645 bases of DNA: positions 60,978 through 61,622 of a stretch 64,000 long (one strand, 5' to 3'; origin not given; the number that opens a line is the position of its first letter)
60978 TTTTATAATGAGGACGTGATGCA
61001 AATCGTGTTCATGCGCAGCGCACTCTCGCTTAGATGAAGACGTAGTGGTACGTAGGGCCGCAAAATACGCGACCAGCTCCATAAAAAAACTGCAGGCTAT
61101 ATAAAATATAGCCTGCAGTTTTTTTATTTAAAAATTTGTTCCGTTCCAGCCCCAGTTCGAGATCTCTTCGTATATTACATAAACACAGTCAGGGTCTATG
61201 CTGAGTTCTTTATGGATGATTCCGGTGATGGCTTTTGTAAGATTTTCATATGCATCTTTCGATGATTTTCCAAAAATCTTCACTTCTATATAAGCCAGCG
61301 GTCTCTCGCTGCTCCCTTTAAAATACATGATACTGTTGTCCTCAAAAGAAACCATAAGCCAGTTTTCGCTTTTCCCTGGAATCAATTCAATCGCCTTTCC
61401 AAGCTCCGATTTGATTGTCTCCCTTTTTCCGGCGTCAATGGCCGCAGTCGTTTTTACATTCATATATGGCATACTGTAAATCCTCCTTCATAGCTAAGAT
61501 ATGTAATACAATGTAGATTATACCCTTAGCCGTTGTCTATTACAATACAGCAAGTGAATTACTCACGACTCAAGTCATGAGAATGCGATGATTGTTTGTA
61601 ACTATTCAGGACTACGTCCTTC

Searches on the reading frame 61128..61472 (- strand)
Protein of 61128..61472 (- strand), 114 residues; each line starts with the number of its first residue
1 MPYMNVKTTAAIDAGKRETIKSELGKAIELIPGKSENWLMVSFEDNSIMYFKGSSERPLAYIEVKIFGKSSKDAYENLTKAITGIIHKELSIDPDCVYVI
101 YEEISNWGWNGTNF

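Call 10: search_protein_families(library=pfam, proteins=[window:61128-61472:-], max_evalue=0.01)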
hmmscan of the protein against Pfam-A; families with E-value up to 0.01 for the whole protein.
window:61128-61472:- (114 aa): 3 families
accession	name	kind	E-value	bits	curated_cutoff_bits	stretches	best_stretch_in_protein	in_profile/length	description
PF01187.23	MIF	-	9.3e-10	39.3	22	1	2-114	1-113/114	Macrophage migration inhibitory factor (MIF)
PF08921.16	DUF1904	-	0.0015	19.3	24.1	1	1-92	1-85/108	Domain of unknown function (DUF1904)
PF01361.26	Tautomerase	-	0.0048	17.2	22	0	61-109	2-50/60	Tautomerase enzyme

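Call 21: find_encoding_contigs(protein=window:61128-61472:-, flank=6000, max_places=10)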
Protein window:61128-61472:- (114 aa): 3 contigs read that carry it; 2 places shown.
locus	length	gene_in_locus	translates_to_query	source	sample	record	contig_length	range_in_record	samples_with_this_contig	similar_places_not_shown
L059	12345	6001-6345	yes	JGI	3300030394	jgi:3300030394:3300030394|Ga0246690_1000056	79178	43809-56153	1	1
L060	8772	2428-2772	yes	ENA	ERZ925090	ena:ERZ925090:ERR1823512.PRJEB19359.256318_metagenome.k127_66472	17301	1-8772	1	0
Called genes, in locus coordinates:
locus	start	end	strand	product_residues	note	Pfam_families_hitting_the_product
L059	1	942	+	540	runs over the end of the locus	-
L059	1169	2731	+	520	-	PF00474:SSF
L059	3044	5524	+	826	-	PF20437:LonC_helical, PF13654:AAA_32, PF20436:LonB_AAA-LID, PF05362:Lon_C (weak)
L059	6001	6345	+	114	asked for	PF01187:MIF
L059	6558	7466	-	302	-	PF01297:ZnuA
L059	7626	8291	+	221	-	PF00005:ABC_tran, PF02463:SMC_N (faint), PF13304:AAA_21 (faint)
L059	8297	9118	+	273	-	PF00950:ABC-3, PF01032:FecCD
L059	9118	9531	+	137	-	PF01475:FUR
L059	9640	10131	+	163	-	PF04542:Sigma70_r2, PF08281:Sigma70_r4_2, PF06056:Terminase_5 (weak)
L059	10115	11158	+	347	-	PF23750:RsgI_M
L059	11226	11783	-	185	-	PF10865:DUF2703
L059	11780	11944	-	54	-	-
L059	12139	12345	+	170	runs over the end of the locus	PF12724:Flavodoxin_5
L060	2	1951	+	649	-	?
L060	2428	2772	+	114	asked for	PF01187:MIF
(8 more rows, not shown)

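Call 31: find_homologous_proteins(query=window:61128-61472:-, max_evalue=0.00001)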
Query window:61128-61472:- (114 aa): 481 proteins with E <= 0.00001 among 486 candidates; the best 120 are listed.
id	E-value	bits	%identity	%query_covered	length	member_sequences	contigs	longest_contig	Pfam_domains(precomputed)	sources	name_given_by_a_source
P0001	4.2e-70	251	100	100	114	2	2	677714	PF01187.24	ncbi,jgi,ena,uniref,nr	ncbi:phenylpyruvate tautomerase MIF-related protein [Anaerobium acetethylicum]|uniref:L-dopachrome i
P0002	1.0e-52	195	75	100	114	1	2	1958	PF01187.24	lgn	-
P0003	2.4e-51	191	73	100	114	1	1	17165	PF01187.24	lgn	-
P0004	6.0e-51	190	72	100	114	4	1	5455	PF01187.24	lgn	-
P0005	8.9e-51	189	74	100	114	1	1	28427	PF01187.24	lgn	-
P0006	1.1e-50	189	74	100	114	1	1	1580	PF01187.24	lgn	-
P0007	1.3e-50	188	72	100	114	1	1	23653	PF01187.24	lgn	-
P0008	2.1e-50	188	72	100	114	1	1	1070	PF01187.24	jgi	jgi:phenylpyruvate tautomerase PptA (4-oxalocrotonate tautomerase family)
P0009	3.3e-50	187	71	100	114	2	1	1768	PF01187.24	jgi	jgi:phenylpyruvate tautomerase PptA (4-oxalocrotonate tautomerase family)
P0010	4.3e-50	187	73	100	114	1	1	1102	PF01187.24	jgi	jgi:phenylpyruvate tautomerase PptA (4-oxalocrotonate tautomerase family)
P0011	5.4e-50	186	73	100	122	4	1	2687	PF01187.24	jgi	-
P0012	7.7e-50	186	72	100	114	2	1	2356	PF01187.24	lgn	-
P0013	1.2e-49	185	71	100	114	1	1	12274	PF01187.24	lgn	-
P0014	1.2e-49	185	71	100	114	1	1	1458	PF01187.24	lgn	-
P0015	1.2e-49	185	72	100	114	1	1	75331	PF01187.24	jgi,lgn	jgi:phenylpyruvate tautomerase PptA (4-oxalocrotonate tautomerase family)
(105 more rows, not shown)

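Call 32: find_encoding_contigs(protein=P0005, flank=5000, max_places=3)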
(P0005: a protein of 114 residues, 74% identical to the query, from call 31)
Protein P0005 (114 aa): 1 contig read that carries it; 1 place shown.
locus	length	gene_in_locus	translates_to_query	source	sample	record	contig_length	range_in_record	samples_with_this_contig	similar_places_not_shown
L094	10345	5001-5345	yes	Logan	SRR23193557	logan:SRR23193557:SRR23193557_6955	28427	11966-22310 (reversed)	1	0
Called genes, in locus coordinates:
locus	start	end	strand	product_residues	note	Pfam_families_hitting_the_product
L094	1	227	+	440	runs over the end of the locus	PF05496:RuvB_N, PF14532:Sigma54_activ_2 (weak), PF00004:AAA, PF07724:AAA_2 (weak), PF07728:AAA_5 (weak), PF13173:AAA_14, PF16193:AAA_assoc_2, PF12002:MgsA_C, +3 more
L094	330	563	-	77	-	-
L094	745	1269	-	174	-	PF09900:DUF2127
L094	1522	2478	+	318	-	PF01381:HTH_3 (weak)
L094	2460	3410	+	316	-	PF01381:HTH_3 (weak), PF13374:TPR_10 (faint), PF13424:TPR_12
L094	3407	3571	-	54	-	-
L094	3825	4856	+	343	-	-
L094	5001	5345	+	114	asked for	PF01187:MIF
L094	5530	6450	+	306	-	PF13175:AAA_15 (faint), PF00005:ABC_tran, PF13304:AAA_21 (faint)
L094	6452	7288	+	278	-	PF01061:ABC2_membrane, PF12698:ABC2_membrane_3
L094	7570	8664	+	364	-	PF00144:Beta-lactamase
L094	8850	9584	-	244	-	PF01418:HTH_6, PF01380:SIS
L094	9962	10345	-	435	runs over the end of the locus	PF02056:Glyco_hydro_4, PF11975:Glyco_hydro_4C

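Call 33: find_encoding_contigs(protein=P0015, flank=5000, max_places=3)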
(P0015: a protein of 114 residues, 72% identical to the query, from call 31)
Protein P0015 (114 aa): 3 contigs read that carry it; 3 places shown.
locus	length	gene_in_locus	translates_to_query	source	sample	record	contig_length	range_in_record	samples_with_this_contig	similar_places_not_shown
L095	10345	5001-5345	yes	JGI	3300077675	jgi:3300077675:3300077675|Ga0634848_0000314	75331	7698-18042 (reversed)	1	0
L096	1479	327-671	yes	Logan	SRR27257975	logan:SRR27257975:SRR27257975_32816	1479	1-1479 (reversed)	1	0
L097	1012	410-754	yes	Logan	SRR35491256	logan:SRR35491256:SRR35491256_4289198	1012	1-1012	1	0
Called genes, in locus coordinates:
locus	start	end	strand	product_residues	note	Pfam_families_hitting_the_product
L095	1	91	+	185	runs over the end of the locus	PF04542:Sigma70_r2, PF08281:Sigma70_r4_2 (weak)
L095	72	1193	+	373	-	-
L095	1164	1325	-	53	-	-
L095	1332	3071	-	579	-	PF00082:Peptidase_S8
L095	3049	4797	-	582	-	PF00082:Peptidase_S8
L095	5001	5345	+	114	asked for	PF01187:MIF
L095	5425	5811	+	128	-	PF03965:Penicillinase_R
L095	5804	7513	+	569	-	PF05569:Peptidase_M56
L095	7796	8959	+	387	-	PF05651:Diacid_rec, PF17853:GGDEF_2 (weak), PF13556:HTH_30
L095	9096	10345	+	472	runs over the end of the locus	PF02447:GntP_permease, PF03600:CitMHS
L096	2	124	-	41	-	?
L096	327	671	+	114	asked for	PF01187:MIF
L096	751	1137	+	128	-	PF03965:Penicillinase_R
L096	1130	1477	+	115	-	PF05569:Peptidase_M56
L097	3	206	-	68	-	?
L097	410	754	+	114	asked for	PF01187:MIF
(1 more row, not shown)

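Call 34: find_encoding_contigs(protein=P0003, flank=5000, max_places=3)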
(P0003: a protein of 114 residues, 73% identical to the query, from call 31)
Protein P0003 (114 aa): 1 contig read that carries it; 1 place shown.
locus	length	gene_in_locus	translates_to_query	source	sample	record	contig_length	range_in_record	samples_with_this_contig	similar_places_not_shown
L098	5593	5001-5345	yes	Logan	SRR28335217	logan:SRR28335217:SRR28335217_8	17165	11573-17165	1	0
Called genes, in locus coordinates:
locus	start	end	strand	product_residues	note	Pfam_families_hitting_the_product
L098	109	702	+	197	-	PF04542:Sigma70_r2, PF08281:Sigma70_r4_2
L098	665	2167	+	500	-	-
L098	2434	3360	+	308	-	PF02603:Hpr_kinase_N, PF07475:Hpr_kinase_C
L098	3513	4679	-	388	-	PF13524:Glyco_trans_1_2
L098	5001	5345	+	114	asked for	PF01187:MIF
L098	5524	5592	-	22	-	?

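Call 53: search_protein_families(library=ncbifam, proteins=[window:61128-61472:-], max_evalue=0.01)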
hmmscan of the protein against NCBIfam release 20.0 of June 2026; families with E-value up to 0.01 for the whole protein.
window:61128-61472:- (114 aa): 1 family
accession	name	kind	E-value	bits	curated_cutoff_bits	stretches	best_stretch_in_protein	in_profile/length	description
NF002524.0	PRK01964.1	equivalog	0.0052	16.8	86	1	62-111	4-55/64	4-oxalocrotonate tautomerase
